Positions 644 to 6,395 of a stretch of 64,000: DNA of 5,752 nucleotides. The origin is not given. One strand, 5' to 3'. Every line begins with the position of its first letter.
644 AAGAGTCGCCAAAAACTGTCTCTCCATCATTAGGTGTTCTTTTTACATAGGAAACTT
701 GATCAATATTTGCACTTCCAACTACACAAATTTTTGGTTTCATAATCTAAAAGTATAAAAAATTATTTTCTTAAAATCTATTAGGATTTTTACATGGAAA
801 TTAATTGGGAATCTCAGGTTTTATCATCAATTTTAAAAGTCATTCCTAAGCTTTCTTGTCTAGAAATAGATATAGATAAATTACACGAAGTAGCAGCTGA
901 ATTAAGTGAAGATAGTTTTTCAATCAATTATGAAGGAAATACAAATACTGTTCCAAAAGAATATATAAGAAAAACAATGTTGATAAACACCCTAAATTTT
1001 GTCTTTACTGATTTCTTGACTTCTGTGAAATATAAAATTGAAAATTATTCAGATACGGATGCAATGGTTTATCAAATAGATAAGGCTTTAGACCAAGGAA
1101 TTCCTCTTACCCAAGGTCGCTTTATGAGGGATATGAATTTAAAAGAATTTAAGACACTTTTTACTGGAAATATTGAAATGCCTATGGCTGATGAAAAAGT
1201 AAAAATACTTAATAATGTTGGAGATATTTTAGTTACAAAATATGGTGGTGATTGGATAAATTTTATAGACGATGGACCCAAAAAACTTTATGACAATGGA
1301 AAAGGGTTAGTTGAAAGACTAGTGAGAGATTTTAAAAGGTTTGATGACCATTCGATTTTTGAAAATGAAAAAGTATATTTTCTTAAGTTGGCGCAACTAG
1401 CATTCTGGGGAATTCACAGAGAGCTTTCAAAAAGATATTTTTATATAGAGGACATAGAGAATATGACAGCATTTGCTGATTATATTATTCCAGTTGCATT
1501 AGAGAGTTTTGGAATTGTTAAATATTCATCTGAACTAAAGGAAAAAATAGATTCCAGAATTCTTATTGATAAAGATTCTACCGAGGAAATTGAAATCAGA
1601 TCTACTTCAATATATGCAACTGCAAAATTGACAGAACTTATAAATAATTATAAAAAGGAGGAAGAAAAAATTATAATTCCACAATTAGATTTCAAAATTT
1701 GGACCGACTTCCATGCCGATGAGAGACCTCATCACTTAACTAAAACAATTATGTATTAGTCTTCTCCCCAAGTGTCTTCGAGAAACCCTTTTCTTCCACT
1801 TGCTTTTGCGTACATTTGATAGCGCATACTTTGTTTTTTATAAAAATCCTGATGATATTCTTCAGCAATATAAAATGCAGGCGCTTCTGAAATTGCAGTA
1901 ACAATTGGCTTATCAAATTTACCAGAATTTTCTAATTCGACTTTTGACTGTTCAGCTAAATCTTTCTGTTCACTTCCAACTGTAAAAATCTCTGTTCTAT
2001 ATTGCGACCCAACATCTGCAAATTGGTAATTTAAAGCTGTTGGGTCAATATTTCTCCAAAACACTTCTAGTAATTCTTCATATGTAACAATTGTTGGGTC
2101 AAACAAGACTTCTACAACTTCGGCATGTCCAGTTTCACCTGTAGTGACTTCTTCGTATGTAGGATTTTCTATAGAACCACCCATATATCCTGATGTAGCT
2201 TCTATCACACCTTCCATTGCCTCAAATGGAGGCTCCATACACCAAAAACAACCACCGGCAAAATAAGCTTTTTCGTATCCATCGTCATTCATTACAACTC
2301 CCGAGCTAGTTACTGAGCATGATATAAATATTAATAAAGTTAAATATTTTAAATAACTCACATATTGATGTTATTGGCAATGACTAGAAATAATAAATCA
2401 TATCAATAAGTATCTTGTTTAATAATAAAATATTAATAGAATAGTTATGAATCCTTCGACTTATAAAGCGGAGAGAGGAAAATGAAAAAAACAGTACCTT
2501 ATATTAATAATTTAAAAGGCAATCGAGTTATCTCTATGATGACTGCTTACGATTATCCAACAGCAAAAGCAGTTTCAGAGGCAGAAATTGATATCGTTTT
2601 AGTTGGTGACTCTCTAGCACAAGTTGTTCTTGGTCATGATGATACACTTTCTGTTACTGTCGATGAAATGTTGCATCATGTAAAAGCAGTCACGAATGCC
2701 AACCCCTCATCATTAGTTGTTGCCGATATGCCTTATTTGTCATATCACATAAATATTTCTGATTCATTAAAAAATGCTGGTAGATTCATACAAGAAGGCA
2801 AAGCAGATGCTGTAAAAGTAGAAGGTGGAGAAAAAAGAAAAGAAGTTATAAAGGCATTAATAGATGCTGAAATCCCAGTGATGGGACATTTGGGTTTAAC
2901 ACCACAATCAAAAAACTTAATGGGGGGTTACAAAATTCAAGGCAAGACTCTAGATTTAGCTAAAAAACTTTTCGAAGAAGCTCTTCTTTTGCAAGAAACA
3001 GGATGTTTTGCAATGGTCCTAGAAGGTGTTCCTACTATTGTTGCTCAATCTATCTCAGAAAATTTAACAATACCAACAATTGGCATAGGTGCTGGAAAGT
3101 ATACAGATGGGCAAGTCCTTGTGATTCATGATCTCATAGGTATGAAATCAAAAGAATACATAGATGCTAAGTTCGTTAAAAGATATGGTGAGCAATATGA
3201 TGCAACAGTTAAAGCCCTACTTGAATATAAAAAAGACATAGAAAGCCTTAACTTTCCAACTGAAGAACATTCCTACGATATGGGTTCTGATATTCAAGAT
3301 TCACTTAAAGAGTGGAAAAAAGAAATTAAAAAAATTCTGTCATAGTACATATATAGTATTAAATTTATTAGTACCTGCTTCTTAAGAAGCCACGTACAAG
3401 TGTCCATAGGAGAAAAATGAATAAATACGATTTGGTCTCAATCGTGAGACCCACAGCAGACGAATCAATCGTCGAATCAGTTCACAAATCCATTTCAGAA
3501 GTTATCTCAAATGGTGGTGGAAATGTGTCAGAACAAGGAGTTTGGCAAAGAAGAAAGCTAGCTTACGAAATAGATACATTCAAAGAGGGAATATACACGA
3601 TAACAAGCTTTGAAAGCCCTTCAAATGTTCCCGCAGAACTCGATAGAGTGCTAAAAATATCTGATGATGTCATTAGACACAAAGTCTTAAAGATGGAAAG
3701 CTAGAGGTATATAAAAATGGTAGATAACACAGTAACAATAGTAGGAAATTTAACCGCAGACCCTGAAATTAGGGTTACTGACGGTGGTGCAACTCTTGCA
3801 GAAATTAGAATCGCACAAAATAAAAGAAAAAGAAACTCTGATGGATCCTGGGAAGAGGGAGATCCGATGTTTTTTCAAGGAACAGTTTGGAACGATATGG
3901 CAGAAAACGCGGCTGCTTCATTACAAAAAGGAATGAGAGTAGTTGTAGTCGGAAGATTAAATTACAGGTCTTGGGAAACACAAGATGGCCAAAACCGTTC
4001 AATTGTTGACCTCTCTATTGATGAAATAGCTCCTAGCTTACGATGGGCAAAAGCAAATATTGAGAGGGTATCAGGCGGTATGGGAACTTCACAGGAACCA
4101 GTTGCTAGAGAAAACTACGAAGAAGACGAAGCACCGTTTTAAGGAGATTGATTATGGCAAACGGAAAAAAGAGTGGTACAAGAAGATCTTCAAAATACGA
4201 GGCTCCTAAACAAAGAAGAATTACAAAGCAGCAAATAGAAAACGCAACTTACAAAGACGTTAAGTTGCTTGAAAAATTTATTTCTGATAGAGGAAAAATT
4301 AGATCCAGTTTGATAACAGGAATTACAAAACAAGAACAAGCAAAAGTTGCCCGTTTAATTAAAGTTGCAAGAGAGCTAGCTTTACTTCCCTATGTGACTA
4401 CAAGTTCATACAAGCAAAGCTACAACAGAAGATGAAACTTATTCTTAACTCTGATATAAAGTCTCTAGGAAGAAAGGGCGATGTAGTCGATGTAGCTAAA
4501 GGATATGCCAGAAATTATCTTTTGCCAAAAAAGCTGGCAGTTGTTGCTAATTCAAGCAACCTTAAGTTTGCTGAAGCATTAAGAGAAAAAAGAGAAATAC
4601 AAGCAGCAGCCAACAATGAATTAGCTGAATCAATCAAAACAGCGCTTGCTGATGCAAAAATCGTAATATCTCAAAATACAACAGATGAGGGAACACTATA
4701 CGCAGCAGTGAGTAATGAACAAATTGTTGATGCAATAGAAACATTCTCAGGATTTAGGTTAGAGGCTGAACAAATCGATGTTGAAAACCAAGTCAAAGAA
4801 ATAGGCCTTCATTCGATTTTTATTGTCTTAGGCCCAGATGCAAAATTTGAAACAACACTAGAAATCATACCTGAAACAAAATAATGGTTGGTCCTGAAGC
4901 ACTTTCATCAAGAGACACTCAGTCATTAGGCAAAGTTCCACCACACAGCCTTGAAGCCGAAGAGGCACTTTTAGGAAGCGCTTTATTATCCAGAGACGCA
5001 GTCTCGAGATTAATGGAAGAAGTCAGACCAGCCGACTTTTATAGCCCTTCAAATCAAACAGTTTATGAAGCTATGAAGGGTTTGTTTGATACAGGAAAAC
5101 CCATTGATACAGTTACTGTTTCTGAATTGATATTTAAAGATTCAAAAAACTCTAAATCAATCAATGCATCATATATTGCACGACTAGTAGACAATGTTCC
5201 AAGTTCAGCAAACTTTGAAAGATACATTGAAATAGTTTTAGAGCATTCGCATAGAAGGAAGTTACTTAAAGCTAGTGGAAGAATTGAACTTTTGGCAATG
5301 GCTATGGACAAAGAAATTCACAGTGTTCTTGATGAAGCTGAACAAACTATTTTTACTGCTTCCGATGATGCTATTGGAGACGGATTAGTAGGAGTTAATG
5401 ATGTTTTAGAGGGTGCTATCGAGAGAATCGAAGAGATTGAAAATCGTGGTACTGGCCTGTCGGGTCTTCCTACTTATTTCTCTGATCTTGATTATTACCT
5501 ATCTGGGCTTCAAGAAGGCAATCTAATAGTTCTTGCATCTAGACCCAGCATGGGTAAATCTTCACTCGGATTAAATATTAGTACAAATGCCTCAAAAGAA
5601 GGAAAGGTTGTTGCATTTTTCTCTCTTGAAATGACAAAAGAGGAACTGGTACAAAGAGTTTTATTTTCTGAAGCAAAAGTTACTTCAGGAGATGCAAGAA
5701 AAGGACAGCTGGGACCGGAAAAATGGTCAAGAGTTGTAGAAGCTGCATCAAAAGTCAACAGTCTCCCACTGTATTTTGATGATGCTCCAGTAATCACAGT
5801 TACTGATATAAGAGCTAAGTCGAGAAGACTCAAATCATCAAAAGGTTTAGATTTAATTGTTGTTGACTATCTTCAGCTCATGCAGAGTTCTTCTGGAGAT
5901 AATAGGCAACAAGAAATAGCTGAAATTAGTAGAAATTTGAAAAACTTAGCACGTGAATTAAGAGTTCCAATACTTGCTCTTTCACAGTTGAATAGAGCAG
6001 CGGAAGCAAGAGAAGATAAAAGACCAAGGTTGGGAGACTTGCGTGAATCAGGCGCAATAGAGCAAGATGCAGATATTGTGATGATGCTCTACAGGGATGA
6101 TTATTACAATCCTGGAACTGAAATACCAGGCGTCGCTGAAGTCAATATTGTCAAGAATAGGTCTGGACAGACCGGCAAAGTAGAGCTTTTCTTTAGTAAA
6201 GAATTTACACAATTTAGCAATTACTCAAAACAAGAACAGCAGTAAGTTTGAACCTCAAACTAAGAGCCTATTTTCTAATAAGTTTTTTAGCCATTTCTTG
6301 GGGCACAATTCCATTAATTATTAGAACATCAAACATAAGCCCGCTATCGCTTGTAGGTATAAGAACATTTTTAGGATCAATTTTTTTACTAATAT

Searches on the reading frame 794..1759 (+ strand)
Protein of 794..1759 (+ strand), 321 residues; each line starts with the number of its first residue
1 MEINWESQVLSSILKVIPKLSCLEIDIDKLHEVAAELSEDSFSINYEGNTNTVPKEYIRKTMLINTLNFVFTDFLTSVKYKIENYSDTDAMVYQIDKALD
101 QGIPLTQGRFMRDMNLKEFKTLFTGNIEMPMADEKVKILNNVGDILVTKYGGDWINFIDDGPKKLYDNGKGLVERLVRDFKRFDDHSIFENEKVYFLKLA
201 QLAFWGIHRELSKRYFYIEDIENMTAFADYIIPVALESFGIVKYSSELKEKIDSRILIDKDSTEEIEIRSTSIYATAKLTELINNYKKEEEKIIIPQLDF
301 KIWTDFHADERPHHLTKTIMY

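Call 27: search_protein_families(library=pfam, proteins=[window:794-1759:+])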
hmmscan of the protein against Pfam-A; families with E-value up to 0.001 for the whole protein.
window:794-1759:+ (321 aa): 1 family
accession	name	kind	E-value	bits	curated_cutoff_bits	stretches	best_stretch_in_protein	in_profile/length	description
PF10343.14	Q_salvage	-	6.3e-52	177.3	25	1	58-321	11-285/285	Queuosine salvage protein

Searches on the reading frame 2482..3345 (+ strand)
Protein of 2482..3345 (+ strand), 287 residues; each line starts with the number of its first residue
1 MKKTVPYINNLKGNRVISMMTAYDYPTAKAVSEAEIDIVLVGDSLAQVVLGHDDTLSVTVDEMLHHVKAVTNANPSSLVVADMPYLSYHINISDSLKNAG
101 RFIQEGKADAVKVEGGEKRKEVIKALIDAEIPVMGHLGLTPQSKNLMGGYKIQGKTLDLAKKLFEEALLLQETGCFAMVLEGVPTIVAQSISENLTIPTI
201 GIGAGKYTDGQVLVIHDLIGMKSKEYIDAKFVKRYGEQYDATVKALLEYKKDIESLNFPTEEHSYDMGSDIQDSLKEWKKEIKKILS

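Call 27: search_protein_families(library=pfam, proteins=[window:2482-3345:+])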
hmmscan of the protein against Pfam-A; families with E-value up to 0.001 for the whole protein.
window:2482-3345:+ (287 aa): 2 families
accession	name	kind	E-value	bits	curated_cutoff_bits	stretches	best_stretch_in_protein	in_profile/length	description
PF02548.21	Pantoate_transf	-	1.9e-102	342.6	28.7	1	2-260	1-258/259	Ketopantoate hydroxymethyltransferase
PF13714.12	PEP_mutase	-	3.4e-05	24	31.5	1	13-83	6-76/240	Phosphoenolpyruvate phosphomutase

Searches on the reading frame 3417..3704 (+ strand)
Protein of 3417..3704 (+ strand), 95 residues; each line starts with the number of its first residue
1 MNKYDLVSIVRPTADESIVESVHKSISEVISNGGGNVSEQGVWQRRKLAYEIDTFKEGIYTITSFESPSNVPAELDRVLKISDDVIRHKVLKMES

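Call 28: search_protein_families(library=pfam, proteins=[window:3417-3704:+])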
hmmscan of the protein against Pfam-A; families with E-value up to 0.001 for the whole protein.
window:3417-3704:+ (95 aa): 1 family
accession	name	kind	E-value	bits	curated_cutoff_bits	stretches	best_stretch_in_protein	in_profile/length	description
PF01250.22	Ribosomal_S6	-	1.2e-24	86.8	27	1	3-92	1-90/90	Ribosomal protein S6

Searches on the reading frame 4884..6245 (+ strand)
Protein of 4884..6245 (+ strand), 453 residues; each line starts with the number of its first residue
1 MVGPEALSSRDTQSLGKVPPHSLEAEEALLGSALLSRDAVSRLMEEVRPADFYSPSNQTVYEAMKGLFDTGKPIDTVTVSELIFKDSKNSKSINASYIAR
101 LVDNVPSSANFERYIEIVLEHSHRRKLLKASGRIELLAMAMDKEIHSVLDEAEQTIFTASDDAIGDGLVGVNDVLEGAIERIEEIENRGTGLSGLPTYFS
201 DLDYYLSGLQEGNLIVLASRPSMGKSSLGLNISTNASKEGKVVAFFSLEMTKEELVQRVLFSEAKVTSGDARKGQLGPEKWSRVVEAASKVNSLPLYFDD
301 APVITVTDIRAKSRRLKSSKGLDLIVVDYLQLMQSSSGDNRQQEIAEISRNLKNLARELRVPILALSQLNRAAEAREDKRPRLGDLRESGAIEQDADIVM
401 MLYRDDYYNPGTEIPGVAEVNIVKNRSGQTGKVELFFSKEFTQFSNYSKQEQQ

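Call 27: search_protein_families(library=pfam, proteins=[window:4884-6245:+])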
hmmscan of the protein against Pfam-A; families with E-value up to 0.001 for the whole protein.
window:4884-6245:+ (453 aa): 3 families
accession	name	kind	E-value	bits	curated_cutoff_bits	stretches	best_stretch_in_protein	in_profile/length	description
PF03796.21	DnaB_C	-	4.2e-101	338.1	27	1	194-446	1-255/255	DnaB-like helicase C terminal domain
PF00772.26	DnaB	-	2.8e-29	101.6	23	1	19-120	2-103/103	DnaB-like helicase N terminal domain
PF13481.12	AAA_25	-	2e-12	47.6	27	1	199-371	19-192/195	AAA domain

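Call 29: list_cluster_members(proteins=[window:4884-6245:+, window:28855-30492:-, window:7594-9225:+, window:43080-44768:+, window:49623-50267:-, window:46833-48050:+, window:45829-46836:+, window:44819-45832:+])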
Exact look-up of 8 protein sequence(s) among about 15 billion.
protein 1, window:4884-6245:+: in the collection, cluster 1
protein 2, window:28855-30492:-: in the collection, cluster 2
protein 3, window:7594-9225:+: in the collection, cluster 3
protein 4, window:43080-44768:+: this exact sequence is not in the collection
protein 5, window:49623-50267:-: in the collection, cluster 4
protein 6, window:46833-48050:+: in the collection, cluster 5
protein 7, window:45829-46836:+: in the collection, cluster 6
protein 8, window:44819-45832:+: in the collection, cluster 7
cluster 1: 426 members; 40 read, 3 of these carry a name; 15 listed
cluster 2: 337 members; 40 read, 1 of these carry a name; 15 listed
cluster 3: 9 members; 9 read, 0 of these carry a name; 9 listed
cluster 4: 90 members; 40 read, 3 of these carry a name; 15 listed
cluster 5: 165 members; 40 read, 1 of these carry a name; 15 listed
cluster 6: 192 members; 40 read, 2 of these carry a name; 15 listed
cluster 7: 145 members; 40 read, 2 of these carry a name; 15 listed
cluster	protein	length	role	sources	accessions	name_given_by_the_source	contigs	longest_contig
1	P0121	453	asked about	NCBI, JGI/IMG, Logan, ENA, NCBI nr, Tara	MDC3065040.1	replicative DNA helicase [Acidimicrobiaceae bacterium] | replicative DNA helicase | strand:- start:1278 stop:2639 length:1362 start_codon:yes stop_codon:yes ...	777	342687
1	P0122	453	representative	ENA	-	-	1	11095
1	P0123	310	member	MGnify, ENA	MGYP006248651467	FL=1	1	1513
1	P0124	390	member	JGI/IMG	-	replicative DNA helicase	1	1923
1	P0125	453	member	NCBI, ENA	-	-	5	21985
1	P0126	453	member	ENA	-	-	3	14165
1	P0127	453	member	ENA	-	-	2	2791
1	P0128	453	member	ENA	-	-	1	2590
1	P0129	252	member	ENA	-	-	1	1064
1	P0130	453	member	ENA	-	-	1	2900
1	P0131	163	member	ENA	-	-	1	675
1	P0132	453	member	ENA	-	-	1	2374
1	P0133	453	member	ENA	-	-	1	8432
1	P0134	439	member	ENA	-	-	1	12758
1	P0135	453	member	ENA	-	-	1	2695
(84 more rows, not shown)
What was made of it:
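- Checked: DnaB is identical to an 'Acidimicrobiaceae bacterium' protein (call 29).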
